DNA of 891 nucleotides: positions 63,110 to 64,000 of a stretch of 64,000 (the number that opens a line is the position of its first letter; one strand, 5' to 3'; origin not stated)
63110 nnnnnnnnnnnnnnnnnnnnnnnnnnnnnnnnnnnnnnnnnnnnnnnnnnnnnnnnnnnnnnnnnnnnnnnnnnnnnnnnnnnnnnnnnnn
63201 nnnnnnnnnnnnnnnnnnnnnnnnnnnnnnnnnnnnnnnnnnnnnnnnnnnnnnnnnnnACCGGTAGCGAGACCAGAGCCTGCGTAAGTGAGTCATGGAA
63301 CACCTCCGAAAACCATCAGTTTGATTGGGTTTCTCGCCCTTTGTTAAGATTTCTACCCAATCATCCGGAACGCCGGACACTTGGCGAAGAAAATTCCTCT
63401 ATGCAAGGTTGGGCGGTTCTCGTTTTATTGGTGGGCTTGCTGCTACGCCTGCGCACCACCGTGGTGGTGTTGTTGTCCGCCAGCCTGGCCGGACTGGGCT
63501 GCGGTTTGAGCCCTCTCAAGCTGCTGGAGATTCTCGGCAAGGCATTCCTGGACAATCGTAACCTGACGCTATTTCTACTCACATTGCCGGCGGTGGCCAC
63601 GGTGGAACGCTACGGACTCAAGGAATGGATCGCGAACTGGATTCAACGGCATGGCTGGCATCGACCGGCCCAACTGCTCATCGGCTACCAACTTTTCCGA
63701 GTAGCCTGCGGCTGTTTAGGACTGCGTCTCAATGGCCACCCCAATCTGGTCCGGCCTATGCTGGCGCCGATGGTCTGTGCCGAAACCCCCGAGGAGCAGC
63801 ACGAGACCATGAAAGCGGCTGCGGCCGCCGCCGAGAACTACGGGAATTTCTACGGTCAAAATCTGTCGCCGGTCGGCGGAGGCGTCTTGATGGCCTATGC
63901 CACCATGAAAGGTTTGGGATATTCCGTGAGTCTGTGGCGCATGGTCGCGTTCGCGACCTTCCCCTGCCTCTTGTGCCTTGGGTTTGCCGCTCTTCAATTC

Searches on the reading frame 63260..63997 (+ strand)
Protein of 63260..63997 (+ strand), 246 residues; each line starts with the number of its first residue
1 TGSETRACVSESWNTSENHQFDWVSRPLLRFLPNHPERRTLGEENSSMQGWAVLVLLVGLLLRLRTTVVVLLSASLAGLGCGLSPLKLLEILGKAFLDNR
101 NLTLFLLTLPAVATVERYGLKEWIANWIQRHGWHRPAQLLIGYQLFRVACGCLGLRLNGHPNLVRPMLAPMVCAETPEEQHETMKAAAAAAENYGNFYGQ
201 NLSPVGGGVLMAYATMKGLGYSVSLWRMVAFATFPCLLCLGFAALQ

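Call 9: search_protein_families(library=pfam, proteins=[window:63260-63997:+], max_evalue=0.001)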
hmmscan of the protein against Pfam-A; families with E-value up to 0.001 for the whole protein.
window:63260-63997:+ (246 aa): 2 families
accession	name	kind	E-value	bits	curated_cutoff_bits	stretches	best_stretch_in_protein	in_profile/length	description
PF06149.18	DUF969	-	8.3e-46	156.7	32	1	52-233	6-194/216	Protein of unknown function (DUF969)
PF13726.12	Na_H_antiport_2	-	0.00035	21.1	29.8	1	52-129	6-84/87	Na+-H+ antiporter family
